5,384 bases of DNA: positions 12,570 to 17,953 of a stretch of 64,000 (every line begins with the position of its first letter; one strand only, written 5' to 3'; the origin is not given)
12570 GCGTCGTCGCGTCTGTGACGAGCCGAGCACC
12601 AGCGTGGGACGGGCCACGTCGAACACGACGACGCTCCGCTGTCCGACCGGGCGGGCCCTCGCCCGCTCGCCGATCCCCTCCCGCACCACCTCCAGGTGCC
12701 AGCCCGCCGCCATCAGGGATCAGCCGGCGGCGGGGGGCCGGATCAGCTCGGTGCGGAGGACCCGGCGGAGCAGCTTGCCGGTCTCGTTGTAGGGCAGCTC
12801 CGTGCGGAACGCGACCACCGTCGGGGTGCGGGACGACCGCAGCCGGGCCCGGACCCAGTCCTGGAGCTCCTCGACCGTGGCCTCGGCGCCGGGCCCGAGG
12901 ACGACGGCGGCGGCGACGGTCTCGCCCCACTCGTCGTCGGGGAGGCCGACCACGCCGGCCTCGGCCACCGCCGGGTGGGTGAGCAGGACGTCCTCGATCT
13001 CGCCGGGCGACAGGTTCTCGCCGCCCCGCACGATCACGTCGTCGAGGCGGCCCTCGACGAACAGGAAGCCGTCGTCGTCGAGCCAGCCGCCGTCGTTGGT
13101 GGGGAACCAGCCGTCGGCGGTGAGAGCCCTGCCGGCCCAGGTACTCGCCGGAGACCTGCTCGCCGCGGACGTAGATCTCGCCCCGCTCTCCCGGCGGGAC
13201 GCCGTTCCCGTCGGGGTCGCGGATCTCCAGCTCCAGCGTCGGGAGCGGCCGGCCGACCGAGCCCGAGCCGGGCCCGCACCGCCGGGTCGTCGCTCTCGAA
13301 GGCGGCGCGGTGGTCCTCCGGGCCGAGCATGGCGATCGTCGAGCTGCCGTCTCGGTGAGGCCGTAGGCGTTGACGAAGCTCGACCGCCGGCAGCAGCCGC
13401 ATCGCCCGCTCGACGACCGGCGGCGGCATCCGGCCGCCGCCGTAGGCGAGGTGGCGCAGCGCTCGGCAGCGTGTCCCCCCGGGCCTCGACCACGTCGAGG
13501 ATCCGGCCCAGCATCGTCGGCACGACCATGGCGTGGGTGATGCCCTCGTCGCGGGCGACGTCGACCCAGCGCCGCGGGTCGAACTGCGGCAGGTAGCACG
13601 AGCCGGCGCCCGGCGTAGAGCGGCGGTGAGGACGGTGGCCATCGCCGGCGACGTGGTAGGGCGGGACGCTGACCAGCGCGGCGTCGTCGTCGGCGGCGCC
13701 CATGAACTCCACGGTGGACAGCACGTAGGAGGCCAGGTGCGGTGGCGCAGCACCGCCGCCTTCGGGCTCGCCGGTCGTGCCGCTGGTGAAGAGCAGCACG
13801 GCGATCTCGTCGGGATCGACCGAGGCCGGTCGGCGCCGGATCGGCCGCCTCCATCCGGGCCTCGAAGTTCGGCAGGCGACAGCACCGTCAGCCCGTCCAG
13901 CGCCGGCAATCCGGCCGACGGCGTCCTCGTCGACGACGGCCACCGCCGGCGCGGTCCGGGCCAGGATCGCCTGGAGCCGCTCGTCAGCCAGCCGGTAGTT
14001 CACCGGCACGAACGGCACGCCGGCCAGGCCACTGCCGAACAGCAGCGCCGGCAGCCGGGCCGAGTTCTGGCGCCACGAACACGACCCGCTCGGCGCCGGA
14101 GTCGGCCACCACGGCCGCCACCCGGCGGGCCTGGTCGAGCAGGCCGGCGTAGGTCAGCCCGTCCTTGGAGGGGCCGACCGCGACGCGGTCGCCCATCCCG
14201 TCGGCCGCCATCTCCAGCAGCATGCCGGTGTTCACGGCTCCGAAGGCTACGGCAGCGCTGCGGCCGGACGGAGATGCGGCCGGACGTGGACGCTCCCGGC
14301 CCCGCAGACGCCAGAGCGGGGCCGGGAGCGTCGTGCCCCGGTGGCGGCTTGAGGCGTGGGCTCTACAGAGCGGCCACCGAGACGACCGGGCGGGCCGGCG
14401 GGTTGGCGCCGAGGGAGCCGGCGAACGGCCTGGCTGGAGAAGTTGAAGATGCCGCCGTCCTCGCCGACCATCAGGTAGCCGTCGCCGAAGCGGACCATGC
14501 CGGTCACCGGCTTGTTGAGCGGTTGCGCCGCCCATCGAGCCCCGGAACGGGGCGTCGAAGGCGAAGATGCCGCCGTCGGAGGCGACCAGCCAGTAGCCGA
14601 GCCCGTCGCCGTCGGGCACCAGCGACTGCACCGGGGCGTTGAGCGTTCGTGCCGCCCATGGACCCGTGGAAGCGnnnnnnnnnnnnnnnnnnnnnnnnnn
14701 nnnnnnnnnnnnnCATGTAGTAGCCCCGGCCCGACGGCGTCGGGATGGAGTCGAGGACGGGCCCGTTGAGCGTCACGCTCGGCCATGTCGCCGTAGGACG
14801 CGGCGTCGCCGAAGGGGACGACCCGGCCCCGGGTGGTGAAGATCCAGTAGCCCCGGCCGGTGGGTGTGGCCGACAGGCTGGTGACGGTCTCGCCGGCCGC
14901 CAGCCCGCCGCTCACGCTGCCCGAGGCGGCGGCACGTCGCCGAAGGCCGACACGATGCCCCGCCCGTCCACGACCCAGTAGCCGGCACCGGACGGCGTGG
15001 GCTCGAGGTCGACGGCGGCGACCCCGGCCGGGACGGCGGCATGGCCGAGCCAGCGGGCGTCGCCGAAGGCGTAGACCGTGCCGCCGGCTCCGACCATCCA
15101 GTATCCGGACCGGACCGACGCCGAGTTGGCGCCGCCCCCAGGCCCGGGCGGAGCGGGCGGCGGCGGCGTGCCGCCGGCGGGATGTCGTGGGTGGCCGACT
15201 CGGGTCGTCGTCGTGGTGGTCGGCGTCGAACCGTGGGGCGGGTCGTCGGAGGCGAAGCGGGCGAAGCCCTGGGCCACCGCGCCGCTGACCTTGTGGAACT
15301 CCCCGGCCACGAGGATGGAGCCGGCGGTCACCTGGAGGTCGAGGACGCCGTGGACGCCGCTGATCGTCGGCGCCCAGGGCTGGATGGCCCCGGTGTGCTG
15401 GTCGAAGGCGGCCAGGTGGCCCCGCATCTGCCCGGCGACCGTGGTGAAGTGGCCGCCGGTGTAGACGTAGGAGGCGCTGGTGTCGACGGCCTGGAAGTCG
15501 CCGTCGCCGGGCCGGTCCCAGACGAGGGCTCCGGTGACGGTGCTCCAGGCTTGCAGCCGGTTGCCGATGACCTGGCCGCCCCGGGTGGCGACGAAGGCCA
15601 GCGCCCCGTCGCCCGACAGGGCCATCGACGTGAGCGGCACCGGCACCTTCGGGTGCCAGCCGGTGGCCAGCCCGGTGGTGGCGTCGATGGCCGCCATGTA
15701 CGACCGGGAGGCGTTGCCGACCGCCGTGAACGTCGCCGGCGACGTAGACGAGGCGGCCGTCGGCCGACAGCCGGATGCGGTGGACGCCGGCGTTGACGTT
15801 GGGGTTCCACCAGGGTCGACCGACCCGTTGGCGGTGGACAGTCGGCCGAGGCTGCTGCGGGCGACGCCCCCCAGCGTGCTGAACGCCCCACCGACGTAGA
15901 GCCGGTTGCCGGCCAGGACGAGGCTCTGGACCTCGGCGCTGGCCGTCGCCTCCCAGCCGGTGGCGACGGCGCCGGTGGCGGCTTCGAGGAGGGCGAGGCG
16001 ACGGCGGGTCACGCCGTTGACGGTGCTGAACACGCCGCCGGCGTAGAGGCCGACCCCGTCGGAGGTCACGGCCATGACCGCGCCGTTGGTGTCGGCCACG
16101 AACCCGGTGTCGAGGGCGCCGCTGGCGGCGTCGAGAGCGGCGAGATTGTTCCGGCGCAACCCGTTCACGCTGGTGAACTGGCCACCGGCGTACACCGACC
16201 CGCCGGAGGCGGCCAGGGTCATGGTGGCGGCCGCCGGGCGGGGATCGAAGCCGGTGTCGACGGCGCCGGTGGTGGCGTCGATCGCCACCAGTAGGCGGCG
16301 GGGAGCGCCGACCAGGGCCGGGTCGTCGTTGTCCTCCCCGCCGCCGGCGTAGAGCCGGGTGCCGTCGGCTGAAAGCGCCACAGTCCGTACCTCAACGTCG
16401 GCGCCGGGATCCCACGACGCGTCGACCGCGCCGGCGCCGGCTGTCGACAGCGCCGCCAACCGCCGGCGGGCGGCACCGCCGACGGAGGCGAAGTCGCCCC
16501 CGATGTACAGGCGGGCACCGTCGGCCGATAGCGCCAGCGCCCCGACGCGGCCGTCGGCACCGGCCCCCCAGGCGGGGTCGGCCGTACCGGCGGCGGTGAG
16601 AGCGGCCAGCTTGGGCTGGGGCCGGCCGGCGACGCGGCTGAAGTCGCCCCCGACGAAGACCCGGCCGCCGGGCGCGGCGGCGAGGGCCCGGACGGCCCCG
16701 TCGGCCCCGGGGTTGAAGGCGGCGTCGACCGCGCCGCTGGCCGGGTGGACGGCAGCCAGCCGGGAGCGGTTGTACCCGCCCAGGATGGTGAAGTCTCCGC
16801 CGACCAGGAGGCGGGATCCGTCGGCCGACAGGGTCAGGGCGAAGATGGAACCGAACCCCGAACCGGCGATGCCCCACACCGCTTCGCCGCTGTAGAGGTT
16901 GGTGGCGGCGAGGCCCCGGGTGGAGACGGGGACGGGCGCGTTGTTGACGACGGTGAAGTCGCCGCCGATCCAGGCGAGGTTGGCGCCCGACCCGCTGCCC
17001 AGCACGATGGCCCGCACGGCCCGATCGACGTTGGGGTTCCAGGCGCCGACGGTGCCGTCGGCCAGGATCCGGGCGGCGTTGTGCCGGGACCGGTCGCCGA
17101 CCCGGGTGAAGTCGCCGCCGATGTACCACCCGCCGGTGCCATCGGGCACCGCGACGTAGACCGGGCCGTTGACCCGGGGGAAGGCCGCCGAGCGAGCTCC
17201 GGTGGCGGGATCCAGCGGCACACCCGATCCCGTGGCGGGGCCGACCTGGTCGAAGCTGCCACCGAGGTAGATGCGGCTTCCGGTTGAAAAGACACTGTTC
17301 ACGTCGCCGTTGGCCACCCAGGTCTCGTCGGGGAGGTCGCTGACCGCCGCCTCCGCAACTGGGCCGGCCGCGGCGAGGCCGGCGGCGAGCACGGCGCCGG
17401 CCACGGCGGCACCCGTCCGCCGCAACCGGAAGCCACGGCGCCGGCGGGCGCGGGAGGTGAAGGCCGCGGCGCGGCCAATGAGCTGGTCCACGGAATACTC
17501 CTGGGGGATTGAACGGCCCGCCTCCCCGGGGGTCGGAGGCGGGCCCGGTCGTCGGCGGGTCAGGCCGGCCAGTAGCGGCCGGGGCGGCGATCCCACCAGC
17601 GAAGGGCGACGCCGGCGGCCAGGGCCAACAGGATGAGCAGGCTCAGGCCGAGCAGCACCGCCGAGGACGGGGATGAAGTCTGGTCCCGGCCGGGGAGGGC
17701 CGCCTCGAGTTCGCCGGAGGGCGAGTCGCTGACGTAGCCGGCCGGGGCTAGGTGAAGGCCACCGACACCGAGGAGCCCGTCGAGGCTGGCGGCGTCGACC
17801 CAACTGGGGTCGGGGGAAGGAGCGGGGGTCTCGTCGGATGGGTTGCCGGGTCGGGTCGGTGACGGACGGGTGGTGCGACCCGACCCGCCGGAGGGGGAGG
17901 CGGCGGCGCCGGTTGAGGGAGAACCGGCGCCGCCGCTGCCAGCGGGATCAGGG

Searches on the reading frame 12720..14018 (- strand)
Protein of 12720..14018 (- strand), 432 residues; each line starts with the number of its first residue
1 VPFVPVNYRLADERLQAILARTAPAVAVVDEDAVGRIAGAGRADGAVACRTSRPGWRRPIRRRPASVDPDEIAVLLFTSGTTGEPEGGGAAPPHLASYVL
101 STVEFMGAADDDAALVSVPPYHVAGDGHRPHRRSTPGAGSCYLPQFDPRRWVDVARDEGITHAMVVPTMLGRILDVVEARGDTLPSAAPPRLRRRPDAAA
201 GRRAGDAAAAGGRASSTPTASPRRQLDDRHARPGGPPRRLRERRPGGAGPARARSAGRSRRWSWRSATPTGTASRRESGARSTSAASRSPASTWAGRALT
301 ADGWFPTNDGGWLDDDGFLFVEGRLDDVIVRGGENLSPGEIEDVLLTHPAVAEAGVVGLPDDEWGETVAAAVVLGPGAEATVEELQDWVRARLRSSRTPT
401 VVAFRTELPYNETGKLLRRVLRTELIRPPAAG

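Call 56: search_protein_families(library=pfam, proteins=[window:12720-14018:-], max_evalue=0.001)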
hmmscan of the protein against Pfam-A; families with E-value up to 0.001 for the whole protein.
window:12720-14018:- (432 aa): 2 families
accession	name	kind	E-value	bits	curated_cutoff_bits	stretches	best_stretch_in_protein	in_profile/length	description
PF13193.12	AMP-binding_C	-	2e-19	70.7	24.5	1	340-415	1-76/76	AMP-binding enzyme C-terminal domain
PF00501.34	AMP-binding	-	5.8e-17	62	29.9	1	3-178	73-274/384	AMP-binding enzyme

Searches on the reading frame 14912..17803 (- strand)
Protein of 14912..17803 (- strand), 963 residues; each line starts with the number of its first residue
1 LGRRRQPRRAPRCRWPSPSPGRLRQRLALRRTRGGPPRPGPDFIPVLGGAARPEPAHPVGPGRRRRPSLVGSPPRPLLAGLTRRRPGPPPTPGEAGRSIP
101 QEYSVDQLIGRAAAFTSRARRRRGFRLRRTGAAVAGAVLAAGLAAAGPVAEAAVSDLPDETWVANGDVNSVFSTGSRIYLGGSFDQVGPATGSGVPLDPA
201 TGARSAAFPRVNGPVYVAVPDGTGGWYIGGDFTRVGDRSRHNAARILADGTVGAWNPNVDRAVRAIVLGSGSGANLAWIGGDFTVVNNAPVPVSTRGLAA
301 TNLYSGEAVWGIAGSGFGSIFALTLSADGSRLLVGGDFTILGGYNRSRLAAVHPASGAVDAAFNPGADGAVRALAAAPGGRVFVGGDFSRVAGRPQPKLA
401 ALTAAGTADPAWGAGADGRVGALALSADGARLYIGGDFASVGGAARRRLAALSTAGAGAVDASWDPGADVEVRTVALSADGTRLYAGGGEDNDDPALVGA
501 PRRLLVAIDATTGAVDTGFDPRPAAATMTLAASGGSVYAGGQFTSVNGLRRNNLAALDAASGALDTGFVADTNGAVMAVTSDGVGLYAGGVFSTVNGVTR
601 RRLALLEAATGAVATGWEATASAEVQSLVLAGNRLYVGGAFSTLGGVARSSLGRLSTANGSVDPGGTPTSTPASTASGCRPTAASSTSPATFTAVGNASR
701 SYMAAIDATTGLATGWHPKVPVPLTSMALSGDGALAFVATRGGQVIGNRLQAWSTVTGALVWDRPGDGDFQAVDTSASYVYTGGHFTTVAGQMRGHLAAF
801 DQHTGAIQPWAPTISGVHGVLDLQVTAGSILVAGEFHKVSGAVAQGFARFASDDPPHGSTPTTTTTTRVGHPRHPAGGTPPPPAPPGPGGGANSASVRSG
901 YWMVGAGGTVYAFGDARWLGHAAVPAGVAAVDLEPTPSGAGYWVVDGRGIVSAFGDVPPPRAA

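Call 56: search_protein_families(library=pfam, proteins=[window:14912-17803:-], max_evalue=0.001)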
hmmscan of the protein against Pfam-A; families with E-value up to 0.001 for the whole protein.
window:14912-17803:- (963 aa): 2 families
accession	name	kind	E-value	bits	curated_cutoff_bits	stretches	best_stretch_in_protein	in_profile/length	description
PF17164.10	DUF5122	-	5.5e-22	78.2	27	0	535-568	4-36/36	Domain of unknown function (DUF5122) beta-propeller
PF12768.13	Rax2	-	2.1e-10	40.9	28.8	0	318-400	24-103/254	Rax2 C-terminal beta propeller domain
